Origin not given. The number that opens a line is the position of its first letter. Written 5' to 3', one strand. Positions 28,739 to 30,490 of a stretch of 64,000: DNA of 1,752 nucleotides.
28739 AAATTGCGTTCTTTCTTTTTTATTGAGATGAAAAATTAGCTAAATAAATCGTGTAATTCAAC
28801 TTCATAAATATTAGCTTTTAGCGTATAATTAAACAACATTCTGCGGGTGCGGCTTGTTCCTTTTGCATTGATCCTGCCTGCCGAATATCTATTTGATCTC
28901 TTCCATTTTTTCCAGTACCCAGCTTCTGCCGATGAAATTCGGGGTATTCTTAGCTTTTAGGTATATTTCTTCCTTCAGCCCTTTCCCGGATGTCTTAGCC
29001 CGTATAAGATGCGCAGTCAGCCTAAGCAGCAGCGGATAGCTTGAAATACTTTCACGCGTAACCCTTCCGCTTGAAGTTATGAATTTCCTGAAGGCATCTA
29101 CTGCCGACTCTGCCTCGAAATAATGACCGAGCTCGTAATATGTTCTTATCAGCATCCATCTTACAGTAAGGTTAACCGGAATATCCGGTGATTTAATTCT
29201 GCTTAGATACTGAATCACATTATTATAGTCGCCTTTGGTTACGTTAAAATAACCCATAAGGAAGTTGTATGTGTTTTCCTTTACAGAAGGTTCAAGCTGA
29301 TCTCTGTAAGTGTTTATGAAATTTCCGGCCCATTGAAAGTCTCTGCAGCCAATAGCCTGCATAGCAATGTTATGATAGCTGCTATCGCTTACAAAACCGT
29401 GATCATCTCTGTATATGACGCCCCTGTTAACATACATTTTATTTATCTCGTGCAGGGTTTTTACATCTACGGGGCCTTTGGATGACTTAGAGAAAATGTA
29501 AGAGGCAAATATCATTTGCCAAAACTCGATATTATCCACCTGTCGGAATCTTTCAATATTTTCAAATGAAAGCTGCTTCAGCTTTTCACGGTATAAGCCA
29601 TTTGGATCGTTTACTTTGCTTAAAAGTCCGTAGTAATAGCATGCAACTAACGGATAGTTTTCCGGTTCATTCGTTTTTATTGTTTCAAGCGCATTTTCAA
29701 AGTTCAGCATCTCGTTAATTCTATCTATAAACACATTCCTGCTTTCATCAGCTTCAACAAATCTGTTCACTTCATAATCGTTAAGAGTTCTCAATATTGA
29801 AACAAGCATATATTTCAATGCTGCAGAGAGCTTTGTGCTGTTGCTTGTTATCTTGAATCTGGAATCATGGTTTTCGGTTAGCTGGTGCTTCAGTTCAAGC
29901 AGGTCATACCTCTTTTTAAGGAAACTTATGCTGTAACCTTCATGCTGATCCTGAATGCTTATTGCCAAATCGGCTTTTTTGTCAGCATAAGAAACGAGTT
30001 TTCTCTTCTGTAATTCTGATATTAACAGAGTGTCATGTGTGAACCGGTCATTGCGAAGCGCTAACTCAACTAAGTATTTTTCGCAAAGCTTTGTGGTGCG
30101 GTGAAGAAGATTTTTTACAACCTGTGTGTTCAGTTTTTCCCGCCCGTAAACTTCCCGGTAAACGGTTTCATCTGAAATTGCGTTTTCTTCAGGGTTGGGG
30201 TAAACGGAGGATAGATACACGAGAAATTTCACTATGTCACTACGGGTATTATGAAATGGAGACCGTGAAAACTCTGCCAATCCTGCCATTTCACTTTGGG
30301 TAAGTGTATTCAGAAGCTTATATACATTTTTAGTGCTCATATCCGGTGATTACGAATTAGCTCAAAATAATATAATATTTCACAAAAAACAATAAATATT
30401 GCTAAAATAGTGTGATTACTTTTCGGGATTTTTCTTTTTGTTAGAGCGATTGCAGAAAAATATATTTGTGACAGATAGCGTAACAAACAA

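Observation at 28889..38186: Two adjacent copies of a cassette pairing an orphan ~480-aa helical protein with a divergent T9SS beta-propeller cargo operon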

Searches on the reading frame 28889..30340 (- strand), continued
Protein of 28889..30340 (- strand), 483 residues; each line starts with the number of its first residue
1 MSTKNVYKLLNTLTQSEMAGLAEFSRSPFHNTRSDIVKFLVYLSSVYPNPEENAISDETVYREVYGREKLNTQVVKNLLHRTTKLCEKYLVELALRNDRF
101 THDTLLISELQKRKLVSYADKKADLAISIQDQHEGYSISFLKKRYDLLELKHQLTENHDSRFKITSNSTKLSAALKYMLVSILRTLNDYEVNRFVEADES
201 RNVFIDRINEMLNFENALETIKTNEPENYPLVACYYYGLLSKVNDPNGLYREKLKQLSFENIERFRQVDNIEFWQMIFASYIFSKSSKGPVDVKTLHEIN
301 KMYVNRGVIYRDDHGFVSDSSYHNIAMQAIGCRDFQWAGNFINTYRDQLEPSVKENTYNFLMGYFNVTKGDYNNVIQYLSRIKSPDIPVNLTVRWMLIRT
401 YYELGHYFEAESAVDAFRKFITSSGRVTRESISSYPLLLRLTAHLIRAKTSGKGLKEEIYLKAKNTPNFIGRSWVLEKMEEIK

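Call 54: find_encoding_contigs(protein=P0012, flank=6000, max_places=1)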
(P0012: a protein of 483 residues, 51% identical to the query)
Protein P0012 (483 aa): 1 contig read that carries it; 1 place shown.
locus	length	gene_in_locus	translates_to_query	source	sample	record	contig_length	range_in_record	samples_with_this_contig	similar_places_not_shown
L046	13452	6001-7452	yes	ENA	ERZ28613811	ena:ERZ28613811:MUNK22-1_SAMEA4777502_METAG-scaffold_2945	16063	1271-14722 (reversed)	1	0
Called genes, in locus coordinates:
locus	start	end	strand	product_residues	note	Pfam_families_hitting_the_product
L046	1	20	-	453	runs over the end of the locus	?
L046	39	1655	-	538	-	PF06739:SBBP (faint), PF18962:Por_Secre_tail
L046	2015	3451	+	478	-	-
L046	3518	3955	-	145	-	-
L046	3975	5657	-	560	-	PF18962:Por_Secre_tail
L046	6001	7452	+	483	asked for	-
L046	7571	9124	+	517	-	-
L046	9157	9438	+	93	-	PF02617:ClpS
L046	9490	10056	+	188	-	PF03588:Leu_Phe_trans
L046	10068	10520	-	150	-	PF02502:LacAB_rpiB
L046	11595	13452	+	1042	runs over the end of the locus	?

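Call 87: search_protein_representatives(alignment_id=A1)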
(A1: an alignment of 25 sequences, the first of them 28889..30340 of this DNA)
Query: 25 sequences, 484 profile positions. Proteins with E-value up to 0.001 (for the whole library): 11037; up to 1e-10: 9112; up to 1e-30: 4798. The best 150 are listed.
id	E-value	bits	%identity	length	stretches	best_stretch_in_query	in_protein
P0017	2.3e-203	693.0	-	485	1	1-483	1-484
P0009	3.7e-199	679.1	-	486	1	2-483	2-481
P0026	9.1e-185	631.7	-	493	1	4-484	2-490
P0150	3.9e-175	599.9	-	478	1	6-483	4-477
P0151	1.9e-131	455.8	-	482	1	1-483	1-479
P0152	8.0e-112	391.1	-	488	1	1-482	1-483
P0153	4.9e-108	378.6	-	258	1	232-483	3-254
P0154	4.7e-98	345.7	-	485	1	1-483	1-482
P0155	1.1e-92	328.0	-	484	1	1-483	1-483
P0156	1.2e-92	327.9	-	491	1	1-483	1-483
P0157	1.2e-92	327.9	-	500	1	1-483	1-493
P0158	2.4e-92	326.9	-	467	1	1-477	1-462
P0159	8.7e-92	325.0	-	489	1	1-483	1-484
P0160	1.0e-91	324.8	-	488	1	1-480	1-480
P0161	9.8e-91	321.6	-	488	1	1-483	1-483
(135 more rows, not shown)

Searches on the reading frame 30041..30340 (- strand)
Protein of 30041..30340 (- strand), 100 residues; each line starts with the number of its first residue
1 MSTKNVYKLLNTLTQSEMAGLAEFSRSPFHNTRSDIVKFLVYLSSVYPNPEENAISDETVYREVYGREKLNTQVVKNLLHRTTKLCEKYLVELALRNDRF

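Call 55: predict_structure(alignment_id=A4)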
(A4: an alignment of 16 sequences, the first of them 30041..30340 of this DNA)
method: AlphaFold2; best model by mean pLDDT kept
length: 100 residues; sequences in the alignment: 16
mean_pLDDT: 82.2   pTM: 0.74
mean pLDDT of the five models: 82.2, 81.6, 81.4, 81.4, 80.1
residues with pLDDT >= 90: 22; 70-90: 63; 50-70: 11; < 50: 4
segments of 3 or more residues with pLDDT < 50: none
pLDDT, mean of each block of 10 residues (from residue 1): 66 86 85 87 77 73 89 90 90 78
secondary structure, 60 per line:
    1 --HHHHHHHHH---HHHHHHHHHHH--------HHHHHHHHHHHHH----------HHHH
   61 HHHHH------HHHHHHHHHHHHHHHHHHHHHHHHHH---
elements in order: H3-11 H15-25 H34-46 H57-65 H72-97

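Call 59: fold_search(model_id=the predicted structure, library=pdb)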
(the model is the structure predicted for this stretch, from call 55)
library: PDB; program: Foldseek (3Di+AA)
matches with E <= 10: 14; with E <= 0.001: 0
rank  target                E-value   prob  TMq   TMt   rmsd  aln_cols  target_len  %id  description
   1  4u88_B                3.4e+00  0.66  0.44  0.45   2.8        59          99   27  Structure of the DNA-Binding Domain of the Response Regulator SaeR from Staphylococcus aureus (released 2015-08-12)
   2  2uuz_A                4.0e+00  0.06  0.25  0.27  15.2        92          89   10  Orthorhombic crystal form of GamS from bacteriophage lambda. (released 2007-06-12)
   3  5ju7                  4.9e+00  0.41  0.43  0.41   3.8        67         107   16  DNA BINDING DOMAIN OF E.COLI CADC (released 2017-04-26)
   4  9dn9_C                4.9e+00  0.04  0.21  0.14  13.9        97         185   13  RamR variant S2.4 complexed with 1S-1-phenyl-1,2,3,4-tetrahydroisoquinoline (released 2026-04-08)
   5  9sdx_H                6.4e+00  0.05  0.28  0.08  15.5       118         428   11  Structure of RBR binding E2 variant crosslinked with NEDD8-CUL5-RBX2 bound ARIH2 and Ub (released 2025-12-24)
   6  3m7g                  8.3e+00  0.05  0.29  0.12  12.2        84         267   17  Structure of topoisomerase domain of topoisomerase V protein (released 2010-08-04)
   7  9sdy_H                8.3e+00  0.03  0.26  0.09  14.7       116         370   11  Structure of RBR E2 variant binding to CUL5-RBX2 bound ARIH2 (released 2025-12-24)
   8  5noh_A                8.7e+00  0.09  0.38  0.37   5.6        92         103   18  HRSV M2-1 core domain (released 2018-01-03)
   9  1kln_A                8.7e+00  0.06  0.31  0.08   7.5        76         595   13  DNA POLYMERASE I KLENOW FRAGMENT (E.C.2.7.7.7) MUTANT/DNA COMPLEX (released 1994-11-30)
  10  6spc_o                8.7e+00  0.04  0.23  0.26   8.8        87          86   11  Pseudomonas aeruginosa 30s ribosome from an aminoglycoside resistant clinical isolate (released 2019-10-16)
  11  6tt1_B                8.7e+00  0.03  0.22  0.07  11.3        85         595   16  Crystal structure of 'Res_S2 mutant human Angiotensin-1 converting enzyme N-domain in complex with 33RE. (released 2020-04-01)
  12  6epc_V                9.2e+00  0.04  0.27  0.11  10.8        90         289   12  Ground state 26S proteasome (GS2) (released 2018-02-07)
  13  6v39_o                9.2e+00  0.04  0.25  0.28  10.2        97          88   15  Cryo-EM structure of the Acinetobacter baumannii Ribosome: 70S with P-site tRNA (released 2020-02-05)
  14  6gcv_B                9.7e+00  0.06  0.36  0.30  15.1       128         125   12  Ligand binding domain (LBD) of the p. aeruginosa nitrate receptor McpN (released 2018-09-19)

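Call 94: search_solved_structures(query=A4, max_evalue=10, show_alignments=3)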
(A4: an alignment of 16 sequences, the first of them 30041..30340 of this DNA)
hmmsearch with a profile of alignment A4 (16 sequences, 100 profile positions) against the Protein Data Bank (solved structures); distinct sequences matched with E-value up to 10: 7.
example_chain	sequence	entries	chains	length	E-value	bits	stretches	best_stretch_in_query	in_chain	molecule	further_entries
1xag_A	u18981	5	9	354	0.0079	19.7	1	25-92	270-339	3-dehydroquinate synthase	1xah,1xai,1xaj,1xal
1vqz_A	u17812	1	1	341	0.05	17.2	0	23-71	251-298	lipoate-protein ligase, putative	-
6xj6_A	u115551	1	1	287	0.22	15.1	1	9-68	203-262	Pgp2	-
6xj7_A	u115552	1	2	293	0.26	14.8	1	9-68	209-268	Pgp2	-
7rzy_1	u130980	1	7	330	0.69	13.5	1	33-81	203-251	Tn6677 Vibrio cholerae transposon TnsC (VchTnsC)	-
7ufi_1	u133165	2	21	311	1.1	12.8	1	35-81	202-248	VchTnsC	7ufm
8a22_BD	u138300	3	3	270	1.2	12.7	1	39-86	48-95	mS45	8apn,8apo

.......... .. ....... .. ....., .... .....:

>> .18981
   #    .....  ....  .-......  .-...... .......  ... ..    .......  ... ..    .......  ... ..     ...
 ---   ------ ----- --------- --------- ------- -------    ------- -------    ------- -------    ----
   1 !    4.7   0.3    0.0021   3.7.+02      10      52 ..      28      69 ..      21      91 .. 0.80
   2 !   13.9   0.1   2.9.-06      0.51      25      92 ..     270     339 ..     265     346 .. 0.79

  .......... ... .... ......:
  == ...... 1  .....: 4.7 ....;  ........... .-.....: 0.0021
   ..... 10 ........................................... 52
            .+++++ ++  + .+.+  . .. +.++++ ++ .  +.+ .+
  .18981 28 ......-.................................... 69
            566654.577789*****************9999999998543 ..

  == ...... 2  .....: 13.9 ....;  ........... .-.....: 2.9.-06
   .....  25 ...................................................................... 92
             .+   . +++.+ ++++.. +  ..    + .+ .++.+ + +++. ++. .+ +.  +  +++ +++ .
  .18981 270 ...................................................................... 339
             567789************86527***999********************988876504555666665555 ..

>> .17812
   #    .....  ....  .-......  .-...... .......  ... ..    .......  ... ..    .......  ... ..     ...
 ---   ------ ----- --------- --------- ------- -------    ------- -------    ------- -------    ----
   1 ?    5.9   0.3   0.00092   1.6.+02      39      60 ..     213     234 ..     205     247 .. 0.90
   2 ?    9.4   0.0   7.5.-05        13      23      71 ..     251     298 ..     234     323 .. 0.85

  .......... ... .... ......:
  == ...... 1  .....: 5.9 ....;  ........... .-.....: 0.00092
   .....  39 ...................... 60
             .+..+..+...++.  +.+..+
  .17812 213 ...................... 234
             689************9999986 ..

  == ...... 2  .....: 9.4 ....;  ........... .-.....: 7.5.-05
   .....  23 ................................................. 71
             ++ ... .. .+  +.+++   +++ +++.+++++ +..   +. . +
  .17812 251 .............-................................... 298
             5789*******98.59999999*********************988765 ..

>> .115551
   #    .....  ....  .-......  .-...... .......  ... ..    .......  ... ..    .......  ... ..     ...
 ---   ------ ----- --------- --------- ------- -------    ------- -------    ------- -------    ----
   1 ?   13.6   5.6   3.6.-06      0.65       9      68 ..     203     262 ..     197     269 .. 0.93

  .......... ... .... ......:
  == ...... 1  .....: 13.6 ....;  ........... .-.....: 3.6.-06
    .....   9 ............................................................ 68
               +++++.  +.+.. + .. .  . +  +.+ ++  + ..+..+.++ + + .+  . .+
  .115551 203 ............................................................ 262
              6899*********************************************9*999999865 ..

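Call 95: search_protein_families(library=pfam, alignment_id=A4, max_evalue=10)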
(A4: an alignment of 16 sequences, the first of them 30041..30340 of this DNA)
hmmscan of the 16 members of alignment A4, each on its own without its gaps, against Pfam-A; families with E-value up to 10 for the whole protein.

A. member 1, window:30041-30340:- (100 aa): 0 families

B. families by the number of members that match (of 16 scanned): 17 families
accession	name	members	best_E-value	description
PF14275.11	DUF4362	1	0.021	Domain of unknown function (DUF4362)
PF19032.6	Intu_longin_2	1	0.023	Intu longin-like domain 2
PF11802.13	CENP-K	1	0.024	Centromere-associated protein K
PF08634.16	Pet127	1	0.042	Mitochondrial protein Pet127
PF18371.6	FAD_SOX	1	0.062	Flavin adenine dinucleotide (FAD)-dependent sulfhydryl oxidase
PF03037.21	KMP11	1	0.09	Kinetoplastid membrane protein 11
PF20281.3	CTD5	1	0.096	C-terminal domain 5 of the ABC-three component (ABC-3C) systems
PF18249.6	Ca_bind_SSO6904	1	0.1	Calcium binding protein SSO6904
PF22889.1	Tea_mid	1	0.11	Telomere ends associated, middle domain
PF04090.18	Rrn11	1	0.12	RNA polymerase I-specific transcription initiation factor Rrn11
PF09236.15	AHSP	1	0.16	Alpha-haemoglobin stabilising protein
PF21796.3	Cac1_C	1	0.18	Chromatin assembly factor 1 subunit Cac1, C-terminal domain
PF09832.14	DUF2059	1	0.19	Uncharacterized protein conserved in bacteria (DUF2059)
PF07539.18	UTP20_N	1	0.2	U3 small nucleolar RNA-associated protein 20, N-terminal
PF04852.17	ALOG_dom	1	0.22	ALOG domain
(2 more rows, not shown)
